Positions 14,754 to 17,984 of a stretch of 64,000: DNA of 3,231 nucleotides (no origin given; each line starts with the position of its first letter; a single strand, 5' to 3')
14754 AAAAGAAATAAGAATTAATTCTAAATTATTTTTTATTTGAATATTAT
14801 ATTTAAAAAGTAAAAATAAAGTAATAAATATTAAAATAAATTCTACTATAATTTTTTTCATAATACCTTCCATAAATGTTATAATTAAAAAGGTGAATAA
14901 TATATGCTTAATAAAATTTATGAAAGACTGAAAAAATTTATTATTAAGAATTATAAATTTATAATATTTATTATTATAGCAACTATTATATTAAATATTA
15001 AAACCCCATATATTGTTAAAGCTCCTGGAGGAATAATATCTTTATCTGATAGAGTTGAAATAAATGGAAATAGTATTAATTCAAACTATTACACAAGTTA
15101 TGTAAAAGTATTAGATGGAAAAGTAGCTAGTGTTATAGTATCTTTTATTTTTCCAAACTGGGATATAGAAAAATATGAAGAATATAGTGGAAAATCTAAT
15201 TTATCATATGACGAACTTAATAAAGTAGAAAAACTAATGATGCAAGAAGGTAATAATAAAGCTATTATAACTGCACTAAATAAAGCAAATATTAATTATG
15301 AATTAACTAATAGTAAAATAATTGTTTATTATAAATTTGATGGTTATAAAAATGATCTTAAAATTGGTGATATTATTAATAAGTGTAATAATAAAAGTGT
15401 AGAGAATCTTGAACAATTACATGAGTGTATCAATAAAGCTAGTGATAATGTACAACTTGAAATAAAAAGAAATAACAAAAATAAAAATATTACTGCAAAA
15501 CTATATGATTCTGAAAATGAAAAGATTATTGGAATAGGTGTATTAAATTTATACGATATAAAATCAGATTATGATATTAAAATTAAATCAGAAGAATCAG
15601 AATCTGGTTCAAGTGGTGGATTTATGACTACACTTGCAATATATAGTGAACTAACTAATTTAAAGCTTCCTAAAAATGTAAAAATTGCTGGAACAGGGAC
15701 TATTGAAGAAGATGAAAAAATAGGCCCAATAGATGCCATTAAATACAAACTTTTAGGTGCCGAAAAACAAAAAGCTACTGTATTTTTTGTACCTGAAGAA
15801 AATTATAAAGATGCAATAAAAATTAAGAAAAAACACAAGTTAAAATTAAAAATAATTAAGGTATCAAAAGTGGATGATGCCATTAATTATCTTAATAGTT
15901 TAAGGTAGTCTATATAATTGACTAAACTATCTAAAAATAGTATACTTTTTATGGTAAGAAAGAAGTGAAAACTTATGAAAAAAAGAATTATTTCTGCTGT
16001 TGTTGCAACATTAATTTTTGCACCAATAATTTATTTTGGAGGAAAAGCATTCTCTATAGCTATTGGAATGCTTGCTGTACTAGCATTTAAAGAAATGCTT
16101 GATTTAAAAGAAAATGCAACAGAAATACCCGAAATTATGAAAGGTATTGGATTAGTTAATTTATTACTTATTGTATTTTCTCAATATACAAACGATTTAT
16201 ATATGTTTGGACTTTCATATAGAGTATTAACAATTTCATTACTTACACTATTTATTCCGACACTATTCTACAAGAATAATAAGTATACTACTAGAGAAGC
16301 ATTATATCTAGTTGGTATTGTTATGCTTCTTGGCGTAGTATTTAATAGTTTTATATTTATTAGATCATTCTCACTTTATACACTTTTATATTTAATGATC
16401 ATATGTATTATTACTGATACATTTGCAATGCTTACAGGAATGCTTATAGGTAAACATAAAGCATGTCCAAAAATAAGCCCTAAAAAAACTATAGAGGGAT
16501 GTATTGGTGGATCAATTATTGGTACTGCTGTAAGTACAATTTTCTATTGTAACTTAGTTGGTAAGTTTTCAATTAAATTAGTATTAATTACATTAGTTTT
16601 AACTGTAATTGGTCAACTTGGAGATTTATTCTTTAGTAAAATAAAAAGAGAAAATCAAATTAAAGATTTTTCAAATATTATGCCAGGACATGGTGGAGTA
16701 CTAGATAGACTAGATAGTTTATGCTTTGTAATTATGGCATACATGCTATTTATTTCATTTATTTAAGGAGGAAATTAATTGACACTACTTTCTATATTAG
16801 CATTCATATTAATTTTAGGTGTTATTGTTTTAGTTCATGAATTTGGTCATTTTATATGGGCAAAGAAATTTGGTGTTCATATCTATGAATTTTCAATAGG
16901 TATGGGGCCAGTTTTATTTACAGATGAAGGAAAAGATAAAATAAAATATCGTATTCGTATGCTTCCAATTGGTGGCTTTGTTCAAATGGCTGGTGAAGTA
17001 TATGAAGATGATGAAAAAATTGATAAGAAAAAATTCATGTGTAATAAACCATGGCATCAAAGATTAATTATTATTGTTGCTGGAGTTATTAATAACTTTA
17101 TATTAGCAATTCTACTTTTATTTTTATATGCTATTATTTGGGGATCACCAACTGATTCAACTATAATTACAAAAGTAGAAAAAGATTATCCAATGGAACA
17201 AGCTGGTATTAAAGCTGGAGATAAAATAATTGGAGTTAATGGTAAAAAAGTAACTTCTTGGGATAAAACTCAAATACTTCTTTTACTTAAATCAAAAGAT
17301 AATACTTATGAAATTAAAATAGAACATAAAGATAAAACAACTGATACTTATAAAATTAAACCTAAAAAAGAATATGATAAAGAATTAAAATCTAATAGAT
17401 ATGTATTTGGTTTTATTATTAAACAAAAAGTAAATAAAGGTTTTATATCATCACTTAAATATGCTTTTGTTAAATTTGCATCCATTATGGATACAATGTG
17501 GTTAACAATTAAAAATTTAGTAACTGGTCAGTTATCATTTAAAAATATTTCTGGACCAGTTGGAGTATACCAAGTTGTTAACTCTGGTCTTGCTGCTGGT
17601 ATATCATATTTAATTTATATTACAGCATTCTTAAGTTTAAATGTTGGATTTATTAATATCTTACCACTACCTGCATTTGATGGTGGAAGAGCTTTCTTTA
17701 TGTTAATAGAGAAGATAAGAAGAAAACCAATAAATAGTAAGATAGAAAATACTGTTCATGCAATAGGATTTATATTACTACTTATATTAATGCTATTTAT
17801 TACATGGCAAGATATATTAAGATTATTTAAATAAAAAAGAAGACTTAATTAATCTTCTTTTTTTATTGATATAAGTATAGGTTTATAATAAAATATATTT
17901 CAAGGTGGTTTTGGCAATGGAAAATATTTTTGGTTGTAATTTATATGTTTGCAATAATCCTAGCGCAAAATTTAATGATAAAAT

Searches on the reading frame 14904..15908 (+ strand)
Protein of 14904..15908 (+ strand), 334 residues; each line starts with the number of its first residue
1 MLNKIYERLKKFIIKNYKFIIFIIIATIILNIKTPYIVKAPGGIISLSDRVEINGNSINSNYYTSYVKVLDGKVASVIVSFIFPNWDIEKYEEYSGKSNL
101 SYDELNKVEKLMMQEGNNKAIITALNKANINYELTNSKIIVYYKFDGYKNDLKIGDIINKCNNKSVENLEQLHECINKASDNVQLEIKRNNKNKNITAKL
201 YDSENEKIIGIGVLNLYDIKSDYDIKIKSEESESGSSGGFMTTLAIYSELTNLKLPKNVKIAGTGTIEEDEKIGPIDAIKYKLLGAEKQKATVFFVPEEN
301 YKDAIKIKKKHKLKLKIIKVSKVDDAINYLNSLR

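Call 93: search_protein_families(library=pfam, proteins=[window:14904-15908:+], max_evalue=0.00001)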
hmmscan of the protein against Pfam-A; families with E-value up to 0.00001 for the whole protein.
window:14904-15908:+ (334 aa): 2 families
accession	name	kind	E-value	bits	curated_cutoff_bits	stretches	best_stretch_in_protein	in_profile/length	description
PF05362.19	Lon_C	-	2.6e-11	43.9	21.1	1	234-328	108-200/205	Lon protease (S16) C-terminal proteolytic domain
PF13180.12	PDZ_2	-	2.3e-06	28.2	27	1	149-200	27-80/80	PDZ domain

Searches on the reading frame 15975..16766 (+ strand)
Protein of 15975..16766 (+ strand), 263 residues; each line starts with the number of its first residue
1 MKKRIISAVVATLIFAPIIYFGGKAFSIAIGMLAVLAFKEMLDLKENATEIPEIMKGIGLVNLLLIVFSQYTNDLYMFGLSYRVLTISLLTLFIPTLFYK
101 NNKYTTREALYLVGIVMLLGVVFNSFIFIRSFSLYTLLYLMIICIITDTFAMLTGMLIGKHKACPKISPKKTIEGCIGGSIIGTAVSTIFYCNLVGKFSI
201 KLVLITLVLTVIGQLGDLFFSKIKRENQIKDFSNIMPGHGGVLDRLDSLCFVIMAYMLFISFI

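Call 93: search_protein_families(library=pfam, proteins=[window:15975-16766:+], max_evalue=0.00001)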
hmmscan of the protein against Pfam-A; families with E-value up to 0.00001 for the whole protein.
window:15975-16766:+ (263 aa): 1 family
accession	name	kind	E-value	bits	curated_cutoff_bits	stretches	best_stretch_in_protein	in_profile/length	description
PF01148.25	CTP_transf_1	-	1.2e-55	189.7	24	1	2-262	1-263/264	Cytidylyltransferase family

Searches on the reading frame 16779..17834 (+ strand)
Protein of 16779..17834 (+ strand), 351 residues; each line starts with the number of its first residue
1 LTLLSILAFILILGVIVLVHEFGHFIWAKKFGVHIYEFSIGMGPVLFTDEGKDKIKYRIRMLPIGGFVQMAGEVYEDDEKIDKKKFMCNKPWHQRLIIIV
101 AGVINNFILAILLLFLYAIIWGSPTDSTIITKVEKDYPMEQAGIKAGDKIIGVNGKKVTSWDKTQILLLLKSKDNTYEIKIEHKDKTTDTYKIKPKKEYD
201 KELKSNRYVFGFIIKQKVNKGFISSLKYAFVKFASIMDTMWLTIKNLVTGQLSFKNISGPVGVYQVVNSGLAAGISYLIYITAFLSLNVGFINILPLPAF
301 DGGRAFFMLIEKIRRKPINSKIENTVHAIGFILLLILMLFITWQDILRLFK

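Call 93: search_protein_families(library=pfam, proteins=[window:16779-17834:+], max_evalue=0.00001)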
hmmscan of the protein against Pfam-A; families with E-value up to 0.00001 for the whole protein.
window:16779-17834:+ (351 aa): 4 families
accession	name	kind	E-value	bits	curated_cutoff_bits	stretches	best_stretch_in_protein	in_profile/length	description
PF02163.28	Peptidase_M50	-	9.9e-65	218.4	27.2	1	8-337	1-221/221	Peptidase family M50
PF00595.29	PDZ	-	6e-10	39.8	23.2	1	127-176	26-75/81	PDZ domain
PF13180.12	PDZ_2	-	8.5e-10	39.2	27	1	126-189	12-75/80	PDZ domain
PF17820.7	PDZ_6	-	9.9e-08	32.1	27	1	129-172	1-42/54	PDZ domain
